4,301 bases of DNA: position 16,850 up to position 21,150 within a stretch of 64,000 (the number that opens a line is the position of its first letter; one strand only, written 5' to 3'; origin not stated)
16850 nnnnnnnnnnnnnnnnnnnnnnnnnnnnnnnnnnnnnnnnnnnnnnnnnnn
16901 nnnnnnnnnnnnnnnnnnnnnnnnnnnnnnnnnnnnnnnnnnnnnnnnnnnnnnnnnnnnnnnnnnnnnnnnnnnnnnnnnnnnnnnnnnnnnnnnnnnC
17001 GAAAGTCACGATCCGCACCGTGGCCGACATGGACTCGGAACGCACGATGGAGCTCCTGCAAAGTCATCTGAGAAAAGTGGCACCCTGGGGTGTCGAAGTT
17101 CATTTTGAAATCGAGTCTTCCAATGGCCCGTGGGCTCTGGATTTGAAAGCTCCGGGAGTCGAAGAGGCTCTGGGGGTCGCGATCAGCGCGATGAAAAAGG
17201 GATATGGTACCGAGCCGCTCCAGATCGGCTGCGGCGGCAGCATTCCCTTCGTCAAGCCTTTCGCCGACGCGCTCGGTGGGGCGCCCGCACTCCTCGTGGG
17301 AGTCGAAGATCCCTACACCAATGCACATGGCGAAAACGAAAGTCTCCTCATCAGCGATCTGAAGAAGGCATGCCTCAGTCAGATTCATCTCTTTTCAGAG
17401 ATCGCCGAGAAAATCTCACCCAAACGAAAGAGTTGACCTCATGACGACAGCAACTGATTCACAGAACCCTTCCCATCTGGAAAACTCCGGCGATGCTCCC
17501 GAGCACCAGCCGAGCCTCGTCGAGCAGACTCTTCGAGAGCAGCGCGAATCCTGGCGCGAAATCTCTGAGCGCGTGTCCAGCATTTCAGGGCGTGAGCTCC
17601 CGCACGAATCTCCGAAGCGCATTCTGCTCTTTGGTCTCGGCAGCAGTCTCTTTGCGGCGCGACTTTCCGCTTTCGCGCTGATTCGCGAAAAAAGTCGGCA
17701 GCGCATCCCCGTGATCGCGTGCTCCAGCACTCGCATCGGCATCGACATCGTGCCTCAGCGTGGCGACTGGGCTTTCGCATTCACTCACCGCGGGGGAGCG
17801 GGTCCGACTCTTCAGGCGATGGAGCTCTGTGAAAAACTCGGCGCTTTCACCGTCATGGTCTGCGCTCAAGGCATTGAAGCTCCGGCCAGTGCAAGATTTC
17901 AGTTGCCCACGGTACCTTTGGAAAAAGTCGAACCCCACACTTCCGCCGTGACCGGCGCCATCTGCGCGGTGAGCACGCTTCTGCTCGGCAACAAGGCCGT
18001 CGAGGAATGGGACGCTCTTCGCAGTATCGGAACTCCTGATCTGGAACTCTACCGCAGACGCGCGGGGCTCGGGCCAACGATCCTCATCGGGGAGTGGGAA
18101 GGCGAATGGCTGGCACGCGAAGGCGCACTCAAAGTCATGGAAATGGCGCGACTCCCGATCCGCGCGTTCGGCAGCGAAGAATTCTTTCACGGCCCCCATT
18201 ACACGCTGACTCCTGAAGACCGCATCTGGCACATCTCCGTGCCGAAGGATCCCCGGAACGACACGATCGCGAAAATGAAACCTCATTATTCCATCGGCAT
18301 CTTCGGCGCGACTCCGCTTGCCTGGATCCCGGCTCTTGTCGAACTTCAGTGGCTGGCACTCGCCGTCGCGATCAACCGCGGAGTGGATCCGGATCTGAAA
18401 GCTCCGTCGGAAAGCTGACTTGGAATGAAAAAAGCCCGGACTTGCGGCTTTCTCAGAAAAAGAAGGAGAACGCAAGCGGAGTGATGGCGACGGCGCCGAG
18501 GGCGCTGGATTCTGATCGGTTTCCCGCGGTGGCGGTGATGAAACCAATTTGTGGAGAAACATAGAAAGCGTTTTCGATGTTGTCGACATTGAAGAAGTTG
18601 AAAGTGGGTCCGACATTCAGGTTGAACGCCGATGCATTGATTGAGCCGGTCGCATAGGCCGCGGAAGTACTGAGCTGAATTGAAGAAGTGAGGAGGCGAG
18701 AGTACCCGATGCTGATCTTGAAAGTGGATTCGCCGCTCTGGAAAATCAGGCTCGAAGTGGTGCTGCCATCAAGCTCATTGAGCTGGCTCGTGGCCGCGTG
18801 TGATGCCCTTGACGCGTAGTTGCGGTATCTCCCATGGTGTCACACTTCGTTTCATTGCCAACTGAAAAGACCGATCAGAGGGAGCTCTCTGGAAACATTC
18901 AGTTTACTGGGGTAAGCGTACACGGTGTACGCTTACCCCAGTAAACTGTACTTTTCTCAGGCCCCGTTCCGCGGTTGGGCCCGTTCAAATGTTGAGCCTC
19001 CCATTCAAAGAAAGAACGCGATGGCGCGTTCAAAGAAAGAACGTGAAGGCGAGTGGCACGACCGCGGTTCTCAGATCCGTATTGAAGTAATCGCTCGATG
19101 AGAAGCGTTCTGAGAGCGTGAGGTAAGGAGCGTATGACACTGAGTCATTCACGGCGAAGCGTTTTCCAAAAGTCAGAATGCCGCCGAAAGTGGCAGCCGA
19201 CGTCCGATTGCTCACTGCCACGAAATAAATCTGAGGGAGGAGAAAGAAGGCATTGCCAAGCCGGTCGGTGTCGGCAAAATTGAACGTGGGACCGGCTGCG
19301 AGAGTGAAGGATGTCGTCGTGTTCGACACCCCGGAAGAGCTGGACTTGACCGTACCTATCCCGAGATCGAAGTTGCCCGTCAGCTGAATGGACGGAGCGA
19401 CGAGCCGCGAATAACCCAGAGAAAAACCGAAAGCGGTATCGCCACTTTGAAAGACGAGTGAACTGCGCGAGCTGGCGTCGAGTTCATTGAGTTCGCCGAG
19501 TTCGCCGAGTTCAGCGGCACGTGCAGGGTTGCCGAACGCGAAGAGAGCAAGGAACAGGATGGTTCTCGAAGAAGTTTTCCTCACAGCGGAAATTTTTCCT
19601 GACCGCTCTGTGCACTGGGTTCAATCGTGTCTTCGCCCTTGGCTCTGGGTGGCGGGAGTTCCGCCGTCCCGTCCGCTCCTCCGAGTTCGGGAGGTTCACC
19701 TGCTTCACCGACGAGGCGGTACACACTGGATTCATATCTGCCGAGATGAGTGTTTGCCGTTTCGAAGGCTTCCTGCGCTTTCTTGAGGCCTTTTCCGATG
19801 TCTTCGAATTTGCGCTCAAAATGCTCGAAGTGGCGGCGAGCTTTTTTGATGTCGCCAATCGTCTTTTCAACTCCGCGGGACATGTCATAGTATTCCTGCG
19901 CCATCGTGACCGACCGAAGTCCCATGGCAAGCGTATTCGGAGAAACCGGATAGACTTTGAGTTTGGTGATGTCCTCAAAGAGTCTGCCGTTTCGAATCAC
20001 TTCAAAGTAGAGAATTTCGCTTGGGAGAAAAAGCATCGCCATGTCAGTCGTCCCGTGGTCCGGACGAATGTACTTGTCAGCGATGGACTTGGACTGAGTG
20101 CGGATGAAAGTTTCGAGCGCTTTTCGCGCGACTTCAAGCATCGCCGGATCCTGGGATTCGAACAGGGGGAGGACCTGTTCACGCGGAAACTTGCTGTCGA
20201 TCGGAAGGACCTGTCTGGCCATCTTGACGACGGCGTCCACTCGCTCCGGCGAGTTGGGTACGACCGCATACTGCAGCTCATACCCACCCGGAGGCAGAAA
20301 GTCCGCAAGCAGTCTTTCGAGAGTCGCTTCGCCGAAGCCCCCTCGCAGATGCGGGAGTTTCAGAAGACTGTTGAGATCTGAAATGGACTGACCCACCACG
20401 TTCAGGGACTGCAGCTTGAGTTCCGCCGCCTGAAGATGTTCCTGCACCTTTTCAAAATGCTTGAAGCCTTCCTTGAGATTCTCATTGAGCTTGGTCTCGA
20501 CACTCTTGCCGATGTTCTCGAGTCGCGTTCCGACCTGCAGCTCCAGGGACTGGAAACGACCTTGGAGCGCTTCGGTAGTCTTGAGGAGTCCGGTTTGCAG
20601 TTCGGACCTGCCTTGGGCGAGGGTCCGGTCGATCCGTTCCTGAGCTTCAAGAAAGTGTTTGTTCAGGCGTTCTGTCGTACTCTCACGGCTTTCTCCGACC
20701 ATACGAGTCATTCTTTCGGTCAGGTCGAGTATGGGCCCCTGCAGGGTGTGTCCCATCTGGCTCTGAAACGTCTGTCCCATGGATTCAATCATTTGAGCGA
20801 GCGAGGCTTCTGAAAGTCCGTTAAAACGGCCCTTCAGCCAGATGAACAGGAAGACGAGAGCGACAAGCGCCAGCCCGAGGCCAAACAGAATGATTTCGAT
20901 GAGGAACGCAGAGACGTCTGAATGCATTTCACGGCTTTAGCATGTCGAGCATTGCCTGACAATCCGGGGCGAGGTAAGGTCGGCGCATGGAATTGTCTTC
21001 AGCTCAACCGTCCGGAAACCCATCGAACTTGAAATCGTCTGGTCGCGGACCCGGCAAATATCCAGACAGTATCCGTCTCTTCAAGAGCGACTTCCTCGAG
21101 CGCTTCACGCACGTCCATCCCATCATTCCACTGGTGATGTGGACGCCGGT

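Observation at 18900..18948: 49-bp perfect palindrome between the OMP gene and its truncated paralog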

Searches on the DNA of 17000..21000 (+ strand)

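Call 13: search_rna_families(source=window, start=17000, end=21000, threshold=evalue, max_evalue=1)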
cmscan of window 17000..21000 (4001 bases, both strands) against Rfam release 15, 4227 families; matches with E-value up to 1: 2.
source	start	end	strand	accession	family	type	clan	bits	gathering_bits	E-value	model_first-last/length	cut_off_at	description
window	18898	18951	-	RF00928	mir-590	Gene; miRNA;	-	22.9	65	0.44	1-86/86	no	mir-590 microRNA precursor family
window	18902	18946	+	RF00641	mir-154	Gene; miRNA;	CL00149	22.3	52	0.66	1-82/82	no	mir-154 microRNA precursor family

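Call 36: search_dna_similar(query=window:18880-18970:+, collection=phages, mode=distant, max_evalue=1)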
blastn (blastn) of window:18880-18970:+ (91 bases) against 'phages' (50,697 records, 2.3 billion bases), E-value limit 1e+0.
No match.

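Call 37: search_dna_similar(query=window:18880-18970:+, collection=plasmids, mode=distant, max_evalue=1)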
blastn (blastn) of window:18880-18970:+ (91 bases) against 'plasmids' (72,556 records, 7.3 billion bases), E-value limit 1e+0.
No match.
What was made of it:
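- Tried and rejected: BLAST of 18880-18970 against phages and plasmids gave no match (calls 36, 37).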

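Call 44: build_rna_model(alignment_id=A2, structure=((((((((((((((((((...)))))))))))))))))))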
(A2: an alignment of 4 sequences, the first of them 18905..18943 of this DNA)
Model R1 built from alignment A2 (4 sequences, 39 columns); structure: as given.
model positions 39; base pairs 18; branch points 0; effective number of sequences 4; information 1.311 bits per position. Calibrated on 0.2 Mb of random sequence (short: E-values are rough).
structure used (alignment columns):
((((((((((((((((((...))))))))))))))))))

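Call 45: search_with_rna_model(model_id=R1, source=window, filters=off, max_evalue=10, show_alignments=6)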
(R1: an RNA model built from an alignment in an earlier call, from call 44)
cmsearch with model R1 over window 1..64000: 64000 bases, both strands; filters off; matches with E-value up to 10: 21.
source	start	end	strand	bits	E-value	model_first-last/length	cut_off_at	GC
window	18905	18943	+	65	8.8e-16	1-39/39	no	0.54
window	18905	18943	-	64.8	1e-15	1-39/39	no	0.54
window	38778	38816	-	64.8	1.1e-15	1-39/39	no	0.62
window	38778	38816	+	64.2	1.5e-15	1-39/39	no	0.62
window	53664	53682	-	11.8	0.96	1-39/39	no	0.68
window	53664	53682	+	11.7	1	1-39/39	no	0.68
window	61878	61908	+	10.5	2.3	1-39/39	no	0.71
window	14515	14529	-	10.3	2.6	1-39/39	no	0.53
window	14515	14529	+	10.3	2.6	1-39/39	no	0.53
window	59791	59832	-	10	3.1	1-39/39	no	0.57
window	59791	59832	+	10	3.1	1-39/39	no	0.57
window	38258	38277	+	9.4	4.6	1-39/39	no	0.55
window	38258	38277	-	9.4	4.7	1-39/39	no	0.55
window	7575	7591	-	9.2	5.4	12-28/39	no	0.76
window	11661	11687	-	8.9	6.2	1-39/39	no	0.59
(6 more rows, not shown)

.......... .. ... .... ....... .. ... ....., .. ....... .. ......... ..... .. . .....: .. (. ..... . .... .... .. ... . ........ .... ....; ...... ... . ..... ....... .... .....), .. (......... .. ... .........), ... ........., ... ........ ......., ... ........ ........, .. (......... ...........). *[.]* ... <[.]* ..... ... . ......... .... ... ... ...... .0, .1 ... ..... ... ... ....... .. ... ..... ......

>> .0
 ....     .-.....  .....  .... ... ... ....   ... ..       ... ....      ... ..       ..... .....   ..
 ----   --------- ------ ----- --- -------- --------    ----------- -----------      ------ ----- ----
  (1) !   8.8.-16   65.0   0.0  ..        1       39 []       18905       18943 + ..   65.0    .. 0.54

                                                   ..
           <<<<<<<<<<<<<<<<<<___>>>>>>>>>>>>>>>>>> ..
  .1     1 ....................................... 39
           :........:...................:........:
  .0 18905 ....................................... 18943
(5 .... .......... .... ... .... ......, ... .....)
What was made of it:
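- A covariance model built from the two copies scores them at about 65 bits and nothing else in the window above 12 bits (call 45).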

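Call 46: search_with_rna_model(model_id=R1, sources=[L002, L003, L004, L005, L006, L007, L008, L009, L010, L011, L012, L013, L014, L015, L016, L017, L018, L019, L020, L021, L022, L023, L024, L025, L026, L027, L028, L029, L030, L031, L032, L033, L034, L035, L036, L037, L038, L039, L040], max_evalue=10, show_alignments=3)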
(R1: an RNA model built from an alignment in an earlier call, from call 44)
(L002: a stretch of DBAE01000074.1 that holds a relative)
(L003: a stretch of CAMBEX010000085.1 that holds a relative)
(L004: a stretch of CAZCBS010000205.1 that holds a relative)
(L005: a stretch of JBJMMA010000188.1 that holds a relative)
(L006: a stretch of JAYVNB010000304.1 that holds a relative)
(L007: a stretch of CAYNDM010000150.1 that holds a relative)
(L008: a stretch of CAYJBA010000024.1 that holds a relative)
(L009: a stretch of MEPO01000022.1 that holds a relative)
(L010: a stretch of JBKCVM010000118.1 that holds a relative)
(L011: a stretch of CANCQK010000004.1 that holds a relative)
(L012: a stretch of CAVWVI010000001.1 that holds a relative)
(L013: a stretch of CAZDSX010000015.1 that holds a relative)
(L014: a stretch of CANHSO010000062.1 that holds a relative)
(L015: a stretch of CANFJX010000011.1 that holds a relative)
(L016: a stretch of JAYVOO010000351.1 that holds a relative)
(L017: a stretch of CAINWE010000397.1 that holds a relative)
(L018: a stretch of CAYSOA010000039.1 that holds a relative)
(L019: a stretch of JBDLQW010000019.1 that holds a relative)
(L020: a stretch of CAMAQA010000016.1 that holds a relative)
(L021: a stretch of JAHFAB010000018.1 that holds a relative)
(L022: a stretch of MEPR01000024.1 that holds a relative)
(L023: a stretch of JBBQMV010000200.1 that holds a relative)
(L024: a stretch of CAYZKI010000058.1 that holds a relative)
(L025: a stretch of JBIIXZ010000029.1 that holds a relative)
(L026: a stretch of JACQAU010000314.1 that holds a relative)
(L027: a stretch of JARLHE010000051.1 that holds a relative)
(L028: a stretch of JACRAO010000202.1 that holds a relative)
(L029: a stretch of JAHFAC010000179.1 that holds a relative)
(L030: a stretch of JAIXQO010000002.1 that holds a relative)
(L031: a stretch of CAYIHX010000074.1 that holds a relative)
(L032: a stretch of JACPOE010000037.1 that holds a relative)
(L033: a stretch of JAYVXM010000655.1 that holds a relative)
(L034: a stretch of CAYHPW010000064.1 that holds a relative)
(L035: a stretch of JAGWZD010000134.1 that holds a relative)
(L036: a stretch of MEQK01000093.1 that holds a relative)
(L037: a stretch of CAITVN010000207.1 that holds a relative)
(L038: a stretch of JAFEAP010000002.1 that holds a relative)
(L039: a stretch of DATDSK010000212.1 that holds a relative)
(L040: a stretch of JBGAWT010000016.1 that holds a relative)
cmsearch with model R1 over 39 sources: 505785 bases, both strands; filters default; matches with E-value up to 10: 0.
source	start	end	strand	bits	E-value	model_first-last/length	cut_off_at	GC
